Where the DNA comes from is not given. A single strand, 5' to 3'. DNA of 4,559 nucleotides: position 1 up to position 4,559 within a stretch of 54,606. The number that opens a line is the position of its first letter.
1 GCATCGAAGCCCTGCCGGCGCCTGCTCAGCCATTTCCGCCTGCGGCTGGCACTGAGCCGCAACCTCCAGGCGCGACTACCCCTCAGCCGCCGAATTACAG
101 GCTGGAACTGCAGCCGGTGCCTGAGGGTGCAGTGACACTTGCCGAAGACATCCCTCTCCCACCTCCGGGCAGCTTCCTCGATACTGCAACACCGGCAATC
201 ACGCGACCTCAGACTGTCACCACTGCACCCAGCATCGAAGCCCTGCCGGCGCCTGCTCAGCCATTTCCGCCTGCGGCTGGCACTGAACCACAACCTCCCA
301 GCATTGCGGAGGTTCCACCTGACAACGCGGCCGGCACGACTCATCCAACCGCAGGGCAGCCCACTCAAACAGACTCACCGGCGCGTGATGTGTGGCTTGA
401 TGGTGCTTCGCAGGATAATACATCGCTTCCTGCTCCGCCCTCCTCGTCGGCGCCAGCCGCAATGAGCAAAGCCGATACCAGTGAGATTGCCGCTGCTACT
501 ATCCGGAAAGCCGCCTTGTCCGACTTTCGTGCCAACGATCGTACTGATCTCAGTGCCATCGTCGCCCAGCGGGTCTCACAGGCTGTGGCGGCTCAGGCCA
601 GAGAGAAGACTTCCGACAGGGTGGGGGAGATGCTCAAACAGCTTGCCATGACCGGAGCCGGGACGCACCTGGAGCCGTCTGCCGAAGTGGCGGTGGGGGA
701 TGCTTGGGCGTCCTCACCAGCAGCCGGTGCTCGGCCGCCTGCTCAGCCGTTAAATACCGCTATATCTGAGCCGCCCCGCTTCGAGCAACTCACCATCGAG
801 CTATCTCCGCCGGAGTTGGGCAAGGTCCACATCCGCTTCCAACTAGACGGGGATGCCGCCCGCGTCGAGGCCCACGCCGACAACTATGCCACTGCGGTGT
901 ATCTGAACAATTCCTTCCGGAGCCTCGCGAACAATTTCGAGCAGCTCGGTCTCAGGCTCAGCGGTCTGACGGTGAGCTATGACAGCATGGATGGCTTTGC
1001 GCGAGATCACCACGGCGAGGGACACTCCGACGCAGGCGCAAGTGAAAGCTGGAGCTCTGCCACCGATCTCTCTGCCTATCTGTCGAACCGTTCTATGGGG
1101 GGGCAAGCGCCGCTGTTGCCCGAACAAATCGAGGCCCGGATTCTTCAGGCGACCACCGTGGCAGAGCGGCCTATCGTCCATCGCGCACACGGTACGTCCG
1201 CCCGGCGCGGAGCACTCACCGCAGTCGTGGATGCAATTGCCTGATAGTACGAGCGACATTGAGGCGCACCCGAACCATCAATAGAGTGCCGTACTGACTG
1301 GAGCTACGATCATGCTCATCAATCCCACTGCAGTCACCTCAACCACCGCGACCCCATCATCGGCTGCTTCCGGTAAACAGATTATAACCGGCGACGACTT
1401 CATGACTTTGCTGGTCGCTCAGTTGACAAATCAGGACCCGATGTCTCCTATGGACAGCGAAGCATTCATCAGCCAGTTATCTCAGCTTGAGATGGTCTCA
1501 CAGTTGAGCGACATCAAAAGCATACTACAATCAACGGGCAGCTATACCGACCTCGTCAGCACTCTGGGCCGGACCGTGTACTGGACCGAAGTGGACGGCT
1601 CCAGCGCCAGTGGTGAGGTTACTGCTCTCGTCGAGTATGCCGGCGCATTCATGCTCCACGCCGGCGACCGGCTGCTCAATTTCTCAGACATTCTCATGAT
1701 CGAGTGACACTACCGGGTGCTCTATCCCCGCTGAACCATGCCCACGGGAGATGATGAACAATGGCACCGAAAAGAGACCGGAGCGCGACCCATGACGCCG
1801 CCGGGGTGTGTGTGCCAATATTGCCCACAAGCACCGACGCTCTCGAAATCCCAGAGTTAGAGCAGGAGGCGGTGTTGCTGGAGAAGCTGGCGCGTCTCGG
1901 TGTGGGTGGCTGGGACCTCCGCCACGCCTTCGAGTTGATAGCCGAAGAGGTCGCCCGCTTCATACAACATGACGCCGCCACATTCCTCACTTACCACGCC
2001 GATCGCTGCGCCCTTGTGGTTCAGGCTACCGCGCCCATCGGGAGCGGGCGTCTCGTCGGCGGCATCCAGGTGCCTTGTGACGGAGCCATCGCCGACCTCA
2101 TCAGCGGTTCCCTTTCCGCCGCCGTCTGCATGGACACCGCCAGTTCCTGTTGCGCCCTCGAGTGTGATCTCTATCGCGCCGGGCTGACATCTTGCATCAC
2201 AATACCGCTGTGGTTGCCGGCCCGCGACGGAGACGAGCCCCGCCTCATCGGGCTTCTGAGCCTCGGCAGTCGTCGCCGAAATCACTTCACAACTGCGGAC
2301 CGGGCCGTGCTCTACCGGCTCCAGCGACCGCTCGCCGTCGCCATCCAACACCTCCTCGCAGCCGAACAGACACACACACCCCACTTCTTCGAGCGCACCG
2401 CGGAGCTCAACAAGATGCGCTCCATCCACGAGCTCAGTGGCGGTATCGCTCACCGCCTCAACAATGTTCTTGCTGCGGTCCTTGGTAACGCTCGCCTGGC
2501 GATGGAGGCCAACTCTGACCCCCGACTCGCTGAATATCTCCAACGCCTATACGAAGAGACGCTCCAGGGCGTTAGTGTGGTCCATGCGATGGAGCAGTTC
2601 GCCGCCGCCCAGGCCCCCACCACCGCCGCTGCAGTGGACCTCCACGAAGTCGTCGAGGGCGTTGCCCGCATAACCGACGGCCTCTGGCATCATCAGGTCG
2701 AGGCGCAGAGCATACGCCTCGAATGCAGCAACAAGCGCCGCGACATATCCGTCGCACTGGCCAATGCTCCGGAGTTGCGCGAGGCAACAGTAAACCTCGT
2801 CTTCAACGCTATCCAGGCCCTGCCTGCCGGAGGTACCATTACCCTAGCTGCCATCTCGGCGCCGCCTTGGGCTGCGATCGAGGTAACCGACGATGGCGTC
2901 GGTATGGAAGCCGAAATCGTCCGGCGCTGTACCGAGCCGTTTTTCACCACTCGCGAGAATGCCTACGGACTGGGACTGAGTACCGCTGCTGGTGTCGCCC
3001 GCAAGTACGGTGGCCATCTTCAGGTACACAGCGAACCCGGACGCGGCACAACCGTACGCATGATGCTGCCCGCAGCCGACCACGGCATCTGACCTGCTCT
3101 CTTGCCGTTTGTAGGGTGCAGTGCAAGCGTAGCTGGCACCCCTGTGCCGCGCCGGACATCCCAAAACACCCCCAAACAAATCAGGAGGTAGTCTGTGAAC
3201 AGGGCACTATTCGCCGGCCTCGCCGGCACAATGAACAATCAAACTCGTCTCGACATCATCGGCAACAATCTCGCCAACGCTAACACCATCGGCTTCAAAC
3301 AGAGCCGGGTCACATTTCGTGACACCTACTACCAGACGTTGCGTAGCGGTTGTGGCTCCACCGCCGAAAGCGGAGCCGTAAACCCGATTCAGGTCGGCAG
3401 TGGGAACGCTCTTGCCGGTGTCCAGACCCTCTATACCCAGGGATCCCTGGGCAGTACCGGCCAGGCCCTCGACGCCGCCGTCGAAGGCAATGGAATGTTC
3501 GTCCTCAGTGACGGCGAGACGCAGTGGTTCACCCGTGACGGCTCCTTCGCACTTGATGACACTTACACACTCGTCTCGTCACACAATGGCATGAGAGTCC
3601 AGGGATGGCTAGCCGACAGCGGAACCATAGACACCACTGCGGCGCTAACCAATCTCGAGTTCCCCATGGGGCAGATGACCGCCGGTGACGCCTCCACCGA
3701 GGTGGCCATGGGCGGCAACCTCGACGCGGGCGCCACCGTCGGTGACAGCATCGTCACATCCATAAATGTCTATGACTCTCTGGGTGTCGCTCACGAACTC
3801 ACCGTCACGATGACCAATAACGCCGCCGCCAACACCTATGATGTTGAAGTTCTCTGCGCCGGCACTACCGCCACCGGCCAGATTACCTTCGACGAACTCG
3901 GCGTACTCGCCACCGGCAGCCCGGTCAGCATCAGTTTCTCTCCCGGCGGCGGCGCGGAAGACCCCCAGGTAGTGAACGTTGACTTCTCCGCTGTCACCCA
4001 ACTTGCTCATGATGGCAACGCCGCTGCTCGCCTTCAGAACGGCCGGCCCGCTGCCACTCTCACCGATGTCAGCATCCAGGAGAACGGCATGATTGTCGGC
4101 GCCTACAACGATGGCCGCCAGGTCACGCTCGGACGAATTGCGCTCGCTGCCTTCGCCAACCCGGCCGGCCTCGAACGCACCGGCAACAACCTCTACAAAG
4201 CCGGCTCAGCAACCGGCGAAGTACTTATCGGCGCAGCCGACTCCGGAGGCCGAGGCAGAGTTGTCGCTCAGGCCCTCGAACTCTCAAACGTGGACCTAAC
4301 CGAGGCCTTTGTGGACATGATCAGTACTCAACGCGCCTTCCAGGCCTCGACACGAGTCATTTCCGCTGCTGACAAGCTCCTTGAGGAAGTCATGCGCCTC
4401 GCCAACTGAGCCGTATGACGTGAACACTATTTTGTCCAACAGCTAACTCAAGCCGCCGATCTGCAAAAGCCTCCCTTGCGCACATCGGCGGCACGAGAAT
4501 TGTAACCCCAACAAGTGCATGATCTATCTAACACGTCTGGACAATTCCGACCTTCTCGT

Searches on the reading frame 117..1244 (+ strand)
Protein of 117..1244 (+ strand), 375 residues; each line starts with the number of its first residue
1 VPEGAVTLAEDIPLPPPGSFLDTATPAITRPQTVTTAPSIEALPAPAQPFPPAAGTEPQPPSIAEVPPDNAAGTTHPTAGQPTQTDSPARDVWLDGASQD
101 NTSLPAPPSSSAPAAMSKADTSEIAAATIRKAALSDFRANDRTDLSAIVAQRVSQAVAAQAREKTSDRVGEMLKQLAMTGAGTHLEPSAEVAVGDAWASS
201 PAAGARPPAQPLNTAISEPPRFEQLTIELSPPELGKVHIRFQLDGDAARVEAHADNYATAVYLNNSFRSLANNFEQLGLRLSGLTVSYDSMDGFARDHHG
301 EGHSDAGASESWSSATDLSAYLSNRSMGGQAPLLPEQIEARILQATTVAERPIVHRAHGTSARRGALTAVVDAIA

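Call 84: search_protein_families(library=pfam, proteins=[window:117-1244:+], max_evalue=0.001)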
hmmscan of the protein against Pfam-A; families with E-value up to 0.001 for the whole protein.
window:117-1244:+ (375 aa): 1 family
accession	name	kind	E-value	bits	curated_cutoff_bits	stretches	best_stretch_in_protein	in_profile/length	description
PF02120.21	Flg_hook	-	2e-13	50.4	29.8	1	220-291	10-81/85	Flagellar hook-length control protein FliK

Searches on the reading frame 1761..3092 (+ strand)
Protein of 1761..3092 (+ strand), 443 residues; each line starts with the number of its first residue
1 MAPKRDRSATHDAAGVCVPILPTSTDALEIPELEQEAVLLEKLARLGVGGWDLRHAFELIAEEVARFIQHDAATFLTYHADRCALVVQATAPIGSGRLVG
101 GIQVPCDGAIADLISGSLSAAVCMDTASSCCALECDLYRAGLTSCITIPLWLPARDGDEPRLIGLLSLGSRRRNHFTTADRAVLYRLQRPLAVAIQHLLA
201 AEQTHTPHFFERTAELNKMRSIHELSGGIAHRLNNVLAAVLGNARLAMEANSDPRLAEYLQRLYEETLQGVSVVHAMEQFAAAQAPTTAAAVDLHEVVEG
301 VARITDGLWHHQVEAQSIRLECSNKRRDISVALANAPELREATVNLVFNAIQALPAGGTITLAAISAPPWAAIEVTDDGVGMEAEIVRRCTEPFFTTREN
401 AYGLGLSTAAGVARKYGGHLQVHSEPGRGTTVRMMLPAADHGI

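Call 84: search_protein_families(library=pfam, proteins=[window:1761-3092:+], max_evalue=0.001)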
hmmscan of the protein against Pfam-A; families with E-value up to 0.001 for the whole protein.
window:1761-3092:+ (443 aa): 3 families
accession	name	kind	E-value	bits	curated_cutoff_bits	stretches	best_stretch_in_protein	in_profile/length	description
PF02518.31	HATPase_c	-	4.2e-19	69.5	26.4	1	336-439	3-110/111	Histidine kinase-, DNA gyrase B-, and HSP90-like ATPase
PF00512.31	HisKA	-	3.6e-06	27.4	26.9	1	224-284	4-64/66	His Kinase A (phospho-acceptor) domain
PF01590.32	GAF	-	1.6e-05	25.9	22.4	1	52-195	1-133/133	GAF domain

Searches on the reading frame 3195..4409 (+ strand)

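Call 84: search_protein_families(library=pfam, proteins=[window:3195-4409:+], max_evalue=0.001)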
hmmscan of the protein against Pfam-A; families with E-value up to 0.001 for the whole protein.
window:3195-4409:+ (404 aa): 4 families
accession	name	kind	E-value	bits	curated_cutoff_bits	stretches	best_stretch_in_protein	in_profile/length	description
PF06429.18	Flg_bbr_C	-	1.9e-15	56.5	23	1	359-402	3-46/46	Flagellar basal body rod FlgEFG protein C-terminal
PF07559.19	FlgE_D2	-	5.4e-13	50.1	22.7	1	187-283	23-141/142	Flagellar basal body protein FlaE D2 domain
PF22692.1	LlgE_F_G_D1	-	1.2e-08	35.4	27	1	95-144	1-44/64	Flagellar hook protein FlgE/F/G D1 domain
PF00460.25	Flg_bb_rod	-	5.4e-07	29.9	20.7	1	11-35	7-31/31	Flagella basal body rod protein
